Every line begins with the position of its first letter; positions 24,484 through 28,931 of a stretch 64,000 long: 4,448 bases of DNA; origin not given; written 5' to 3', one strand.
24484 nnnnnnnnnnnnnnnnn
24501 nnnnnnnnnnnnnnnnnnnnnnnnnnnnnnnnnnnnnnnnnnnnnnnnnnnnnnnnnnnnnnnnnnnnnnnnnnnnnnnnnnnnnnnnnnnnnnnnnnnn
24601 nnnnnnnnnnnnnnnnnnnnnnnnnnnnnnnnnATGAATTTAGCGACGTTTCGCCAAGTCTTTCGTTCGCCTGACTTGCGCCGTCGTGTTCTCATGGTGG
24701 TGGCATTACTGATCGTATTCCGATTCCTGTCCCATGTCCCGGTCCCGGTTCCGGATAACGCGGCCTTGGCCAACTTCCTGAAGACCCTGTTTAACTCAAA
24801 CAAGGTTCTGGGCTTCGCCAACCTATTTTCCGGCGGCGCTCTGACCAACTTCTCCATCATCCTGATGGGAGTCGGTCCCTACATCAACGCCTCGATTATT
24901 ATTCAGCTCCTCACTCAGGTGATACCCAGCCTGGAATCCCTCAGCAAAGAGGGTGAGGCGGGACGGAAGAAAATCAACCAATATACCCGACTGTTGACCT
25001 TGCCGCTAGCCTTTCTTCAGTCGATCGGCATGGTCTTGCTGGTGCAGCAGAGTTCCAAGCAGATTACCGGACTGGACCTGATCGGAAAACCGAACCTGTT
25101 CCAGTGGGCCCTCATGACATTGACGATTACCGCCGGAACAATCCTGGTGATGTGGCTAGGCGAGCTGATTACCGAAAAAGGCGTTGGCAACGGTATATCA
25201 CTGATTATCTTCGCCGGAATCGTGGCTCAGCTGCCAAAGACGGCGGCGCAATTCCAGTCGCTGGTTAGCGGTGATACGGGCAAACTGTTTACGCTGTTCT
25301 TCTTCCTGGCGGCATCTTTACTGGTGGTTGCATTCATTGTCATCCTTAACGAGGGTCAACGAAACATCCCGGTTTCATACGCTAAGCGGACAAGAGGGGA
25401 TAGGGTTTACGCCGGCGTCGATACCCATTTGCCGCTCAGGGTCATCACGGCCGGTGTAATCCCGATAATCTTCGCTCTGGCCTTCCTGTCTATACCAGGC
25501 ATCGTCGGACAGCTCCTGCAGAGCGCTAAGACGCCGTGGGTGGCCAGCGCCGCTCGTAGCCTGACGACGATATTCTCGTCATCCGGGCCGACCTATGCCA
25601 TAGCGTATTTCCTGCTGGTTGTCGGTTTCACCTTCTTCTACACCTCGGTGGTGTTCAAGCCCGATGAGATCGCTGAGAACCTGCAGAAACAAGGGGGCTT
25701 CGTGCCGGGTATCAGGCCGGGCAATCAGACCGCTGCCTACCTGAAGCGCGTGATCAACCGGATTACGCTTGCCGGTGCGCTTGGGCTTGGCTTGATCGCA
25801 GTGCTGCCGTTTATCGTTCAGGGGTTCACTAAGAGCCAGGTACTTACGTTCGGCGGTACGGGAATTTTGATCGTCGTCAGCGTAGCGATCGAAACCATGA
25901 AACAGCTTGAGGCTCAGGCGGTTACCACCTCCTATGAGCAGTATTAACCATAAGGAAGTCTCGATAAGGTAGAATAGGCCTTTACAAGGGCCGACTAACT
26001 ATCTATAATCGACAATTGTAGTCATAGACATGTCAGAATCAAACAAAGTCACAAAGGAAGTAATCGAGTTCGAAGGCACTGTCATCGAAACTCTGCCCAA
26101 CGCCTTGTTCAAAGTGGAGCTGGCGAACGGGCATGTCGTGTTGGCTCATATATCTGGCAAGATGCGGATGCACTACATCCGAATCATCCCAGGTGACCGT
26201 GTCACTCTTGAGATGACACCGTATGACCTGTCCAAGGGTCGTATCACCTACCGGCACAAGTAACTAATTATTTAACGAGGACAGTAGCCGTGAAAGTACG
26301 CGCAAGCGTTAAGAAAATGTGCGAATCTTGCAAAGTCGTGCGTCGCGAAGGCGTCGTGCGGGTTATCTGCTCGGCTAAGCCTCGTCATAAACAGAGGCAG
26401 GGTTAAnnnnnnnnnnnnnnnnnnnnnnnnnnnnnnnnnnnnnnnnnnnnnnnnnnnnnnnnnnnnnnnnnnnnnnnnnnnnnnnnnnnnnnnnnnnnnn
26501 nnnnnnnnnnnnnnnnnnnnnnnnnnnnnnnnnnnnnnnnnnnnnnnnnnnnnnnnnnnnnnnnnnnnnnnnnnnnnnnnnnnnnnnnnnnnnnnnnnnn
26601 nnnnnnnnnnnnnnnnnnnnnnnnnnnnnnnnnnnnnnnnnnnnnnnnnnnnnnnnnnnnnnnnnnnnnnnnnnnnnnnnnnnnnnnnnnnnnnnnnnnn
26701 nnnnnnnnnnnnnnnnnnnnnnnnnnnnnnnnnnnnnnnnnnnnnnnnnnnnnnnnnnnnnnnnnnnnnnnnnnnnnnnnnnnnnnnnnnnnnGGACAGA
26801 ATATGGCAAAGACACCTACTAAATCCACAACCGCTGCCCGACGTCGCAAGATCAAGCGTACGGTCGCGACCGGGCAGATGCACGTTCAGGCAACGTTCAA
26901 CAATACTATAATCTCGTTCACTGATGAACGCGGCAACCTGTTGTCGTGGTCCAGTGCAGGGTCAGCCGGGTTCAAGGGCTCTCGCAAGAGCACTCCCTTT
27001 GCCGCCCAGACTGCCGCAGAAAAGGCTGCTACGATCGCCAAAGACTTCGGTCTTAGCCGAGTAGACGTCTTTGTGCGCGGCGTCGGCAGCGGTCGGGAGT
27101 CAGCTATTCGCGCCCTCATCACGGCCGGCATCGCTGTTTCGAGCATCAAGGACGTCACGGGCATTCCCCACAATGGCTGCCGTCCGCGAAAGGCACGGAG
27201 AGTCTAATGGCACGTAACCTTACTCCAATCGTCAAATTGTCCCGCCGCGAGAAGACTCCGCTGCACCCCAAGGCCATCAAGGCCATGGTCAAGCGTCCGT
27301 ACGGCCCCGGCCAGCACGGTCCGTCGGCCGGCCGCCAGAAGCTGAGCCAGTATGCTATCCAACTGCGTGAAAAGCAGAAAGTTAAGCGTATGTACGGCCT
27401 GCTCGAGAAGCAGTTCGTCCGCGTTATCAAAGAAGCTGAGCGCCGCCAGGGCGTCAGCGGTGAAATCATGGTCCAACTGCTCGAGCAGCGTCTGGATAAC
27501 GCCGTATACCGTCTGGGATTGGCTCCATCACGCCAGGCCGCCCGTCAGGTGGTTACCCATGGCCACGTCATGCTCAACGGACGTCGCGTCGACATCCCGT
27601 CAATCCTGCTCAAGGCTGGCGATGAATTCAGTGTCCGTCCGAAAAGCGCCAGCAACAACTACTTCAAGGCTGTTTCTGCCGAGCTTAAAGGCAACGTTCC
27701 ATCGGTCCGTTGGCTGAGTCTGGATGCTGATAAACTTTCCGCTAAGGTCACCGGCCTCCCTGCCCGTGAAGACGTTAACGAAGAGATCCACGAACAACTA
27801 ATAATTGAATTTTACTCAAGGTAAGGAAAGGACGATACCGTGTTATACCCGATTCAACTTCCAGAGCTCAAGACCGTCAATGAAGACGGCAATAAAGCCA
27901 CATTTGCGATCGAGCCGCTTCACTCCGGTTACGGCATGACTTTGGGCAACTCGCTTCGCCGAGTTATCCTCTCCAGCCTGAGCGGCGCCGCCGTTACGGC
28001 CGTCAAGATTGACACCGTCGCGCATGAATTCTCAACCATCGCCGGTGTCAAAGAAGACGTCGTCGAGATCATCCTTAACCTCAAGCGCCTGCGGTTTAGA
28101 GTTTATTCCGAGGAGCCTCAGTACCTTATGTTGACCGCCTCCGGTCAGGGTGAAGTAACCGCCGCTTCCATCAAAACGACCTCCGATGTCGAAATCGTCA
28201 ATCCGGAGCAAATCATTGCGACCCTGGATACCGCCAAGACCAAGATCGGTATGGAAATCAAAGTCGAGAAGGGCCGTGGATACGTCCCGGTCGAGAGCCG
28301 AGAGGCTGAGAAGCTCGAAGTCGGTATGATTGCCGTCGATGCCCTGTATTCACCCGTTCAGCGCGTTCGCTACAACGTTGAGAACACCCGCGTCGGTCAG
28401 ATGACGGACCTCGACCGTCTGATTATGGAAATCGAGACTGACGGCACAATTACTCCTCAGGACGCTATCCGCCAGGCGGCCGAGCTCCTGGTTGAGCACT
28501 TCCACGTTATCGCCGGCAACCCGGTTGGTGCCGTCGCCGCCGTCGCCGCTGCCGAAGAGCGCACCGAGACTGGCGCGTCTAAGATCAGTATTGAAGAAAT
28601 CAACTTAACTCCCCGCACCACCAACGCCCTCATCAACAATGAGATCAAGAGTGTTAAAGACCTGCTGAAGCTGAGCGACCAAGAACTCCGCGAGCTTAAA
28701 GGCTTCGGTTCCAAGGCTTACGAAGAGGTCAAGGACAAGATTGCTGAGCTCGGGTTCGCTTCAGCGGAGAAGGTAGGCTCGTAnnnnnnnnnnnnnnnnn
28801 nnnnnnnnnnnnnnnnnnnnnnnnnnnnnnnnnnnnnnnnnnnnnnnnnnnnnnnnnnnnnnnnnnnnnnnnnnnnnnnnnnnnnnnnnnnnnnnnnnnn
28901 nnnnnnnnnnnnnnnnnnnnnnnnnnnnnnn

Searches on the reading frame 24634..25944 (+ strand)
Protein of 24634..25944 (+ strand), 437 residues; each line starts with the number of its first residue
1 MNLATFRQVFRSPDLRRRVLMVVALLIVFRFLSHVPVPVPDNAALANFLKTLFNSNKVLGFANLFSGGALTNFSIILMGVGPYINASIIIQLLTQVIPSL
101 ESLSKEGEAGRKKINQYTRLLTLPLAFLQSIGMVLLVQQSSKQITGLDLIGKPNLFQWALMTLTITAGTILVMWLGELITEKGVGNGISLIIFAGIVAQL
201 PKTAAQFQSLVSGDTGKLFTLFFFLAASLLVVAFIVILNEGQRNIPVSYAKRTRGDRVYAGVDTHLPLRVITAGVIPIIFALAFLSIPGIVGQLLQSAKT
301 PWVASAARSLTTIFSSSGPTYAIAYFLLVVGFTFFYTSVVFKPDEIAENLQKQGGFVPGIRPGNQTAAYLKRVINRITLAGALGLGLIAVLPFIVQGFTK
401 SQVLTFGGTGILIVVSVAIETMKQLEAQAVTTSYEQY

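Call 19: search_protein_families(library=pfam, proteins=[window:24634-25944:+], max_evalue=0.001)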
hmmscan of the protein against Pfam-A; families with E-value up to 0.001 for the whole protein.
window:24634-25944:+ (437 aa): 1 family
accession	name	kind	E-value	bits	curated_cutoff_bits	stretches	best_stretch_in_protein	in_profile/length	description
PF00344.25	SecY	-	1.6e-107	359.9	32.2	1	74-422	1-306/306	SecY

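Call 59: search_solved_structures(query=window:24634-25944:+, max_evalue=1e-20)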
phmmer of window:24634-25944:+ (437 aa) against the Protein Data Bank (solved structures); distinct sequences matched with E-value up to 1e-20: 17.
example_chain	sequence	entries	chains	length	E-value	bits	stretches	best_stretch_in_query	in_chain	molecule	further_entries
3j45_y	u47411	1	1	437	1.1e-94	321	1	14-435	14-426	Protein translocase subunit SecY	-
4v6m_BA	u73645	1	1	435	1.1e-94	321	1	14-435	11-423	Preprotein translocase secY subunit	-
5abb_A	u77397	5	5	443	1.1e-94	320.9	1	14-435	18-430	PROTEIN TRANSLOCASE SUBUNIT SECY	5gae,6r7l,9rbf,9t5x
5mg3_Y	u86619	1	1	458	1.3e-94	320.8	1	14-435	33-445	Protein translocase subunit SecY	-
3j46_y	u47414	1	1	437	3.4e-94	319.4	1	14-435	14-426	Protein translocase subunit SecY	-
5nco_g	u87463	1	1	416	9.3e-94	317.9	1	14-433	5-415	Protein translocase subunit SecY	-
3dl8_G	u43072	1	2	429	3e-93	316.2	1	7-437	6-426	Preprotein translocase subunit secY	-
3din_C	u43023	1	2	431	4.4e-93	315.7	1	5-436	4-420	Preprotein translocase subunit SecY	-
5eul_Y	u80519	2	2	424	9.2e-92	311.4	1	6-435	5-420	Protein translocase subunit SecY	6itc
8y9y_Y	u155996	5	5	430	1e-91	311.2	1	6-435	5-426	Protein translocase subunit SecY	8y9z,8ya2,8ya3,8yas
8ya0_Y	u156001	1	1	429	1.1e-91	311.1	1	6-435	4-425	Protein translocase subunit SecY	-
7xha_Y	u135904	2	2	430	2.3e-91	310.1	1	6-435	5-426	Protein translocase subunit SecY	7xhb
2zjs_Y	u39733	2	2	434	8.5e-90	304.9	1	6-436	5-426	Preprotein translocase SecY subunit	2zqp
5aww_Y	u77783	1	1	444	9.3e-90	304.8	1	6-436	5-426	Protein translocase subunit SecY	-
5ch4_Y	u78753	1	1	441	4e-86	292.8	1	6-436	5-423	Protein translocase subunit SecY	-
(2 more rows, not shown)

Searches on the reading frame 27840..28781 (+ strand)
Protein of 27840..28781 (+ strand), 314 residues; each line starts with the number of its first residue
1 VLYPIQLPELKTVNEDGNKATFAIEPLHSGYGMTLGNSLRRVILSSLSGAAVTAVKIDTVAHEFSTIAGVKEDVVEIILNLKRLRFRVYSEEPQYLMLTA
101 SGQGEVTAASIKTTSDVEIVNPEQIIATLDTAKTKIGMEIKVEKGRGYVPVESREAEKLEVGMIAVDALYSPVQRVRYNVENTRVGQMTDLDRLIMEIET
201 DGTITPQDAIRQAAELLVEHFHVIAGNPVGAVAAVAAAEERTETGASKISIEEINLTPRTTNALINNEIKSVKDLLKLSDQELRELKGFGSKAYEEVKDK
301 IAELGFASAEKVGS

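Call 19: search_protein_families(library=pfam, proteins=[window:27840-28781:+], max_evalue=0.001)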
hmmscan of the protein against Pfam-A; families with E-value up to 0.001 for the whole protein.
window:27840-28781:+ (314 aa): 4 families
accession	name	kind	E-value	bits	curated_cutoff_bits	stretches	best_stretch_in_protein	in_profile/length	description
PF01000.31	RNA_pol_A_bac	-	5.1e-35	120.7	33.9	1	55-171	1-119/119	RNA polymerase Rpb3/RpoA insert domain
PF01193.29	RNA_pol_L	-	5.2e-24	84.2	24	1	25-221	1-74/74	RNA polymerase Rpb3/Rpb11 dimerisation domain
PF03118.21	RNA_pol_A_CTD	-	1.8e-15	56.9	23.8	1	240-303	4-67/67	Bacterial RNA polymerase, alpha chain C terminal domain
PF13656.11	RNA_pol_L_2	-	0.00038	20.5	27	0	192-222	40-70/75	RNA polymerase Rpb3/Rpb11 dimerisation domain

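Call 58: search_solved_structures(query=window:27840-28781:+, max_evalue=1e-20)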
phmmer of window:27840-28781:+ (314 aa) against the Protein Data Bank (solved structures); distinct sequences matched with E-value up to 1e-20: 60.
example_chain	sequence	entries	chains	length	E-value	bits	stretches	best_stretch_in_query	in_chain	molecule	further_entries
7ye1_A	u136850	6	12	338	1.4e-76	260.8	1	6-306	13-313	DNA-directed RNA polymerase subunit alpha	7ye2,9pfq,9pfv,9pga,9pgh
8i23_A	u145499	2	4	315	2.9e-76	259.8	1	6-309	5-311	DNA-directed RNA polymerase subunit alpha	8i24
7l7b_A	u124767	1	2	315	4.8e-74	252.5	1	10-307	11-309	DNA-directed RNA polymerase subunit alpha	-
6wvj_A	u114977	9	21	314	3.9e-73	249.5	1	5-307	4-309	DNA-directed RNA polymerase subunit alpha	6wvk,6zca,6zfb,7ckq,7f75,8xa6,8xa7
8x6f_A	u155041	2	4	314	2.6e-72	246.8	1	5-307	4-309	DNA-directed RNA polymerase subunit alpha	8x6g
1iw7_A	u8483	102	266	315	3.7e-70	239.7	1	12-307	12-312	RNA polymerase alpha subunit | DNA-directed RNA polymerase alpha chain | DNA-directed RNA polymerase subunit alpha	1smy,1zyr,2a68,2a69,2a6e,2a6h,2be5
4mq9_A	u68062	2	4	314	4.9e-70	239.3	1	12-307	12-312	DNA-directed RNA polymerase subunit alpha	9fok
1hqm_A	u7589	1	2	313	7.3e-70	238.8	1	12-307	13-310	DNA-directed RNA polymerase subunit alpha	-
1l9u_A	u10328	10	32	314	1.1e-69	238.1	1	12-307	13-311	RNA POLYMERASE, ALPHA SUBUNIT | DNA-directed RNA polymerase alpha chain | DNA-directed RNA polymerase subunit alpha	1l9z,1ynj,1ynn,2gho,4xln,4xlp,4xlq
1i6v_A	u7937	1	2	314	1.1e-69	238.1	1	12-307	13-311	DNA-DIRECTED RNA POLYMERASE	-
5tjg_A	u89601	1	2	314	1.9e-69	237.4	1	18-307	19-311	DNA-directed RNA polymerase subunit alpha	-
6fbv_A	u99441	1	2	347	4e-69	236.3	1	16-307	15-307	DNA-directed RNA polymerase subunit alpha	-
10mi_A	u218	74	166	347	4.5e-69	236.2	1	16-307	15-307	DNA-directed RNA polymerase subunit alpha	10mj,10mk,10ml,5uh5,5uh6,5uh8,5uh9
6dv9_A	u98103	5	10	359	4.6e-69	236.1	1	16-307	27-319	DNA-directed RNA polymerase subunit alpha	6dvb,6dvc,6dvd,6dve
5zx2_A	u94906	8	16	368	5.2e-69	236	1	16-307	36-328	DNA-directed RNA polymerase subunit alpha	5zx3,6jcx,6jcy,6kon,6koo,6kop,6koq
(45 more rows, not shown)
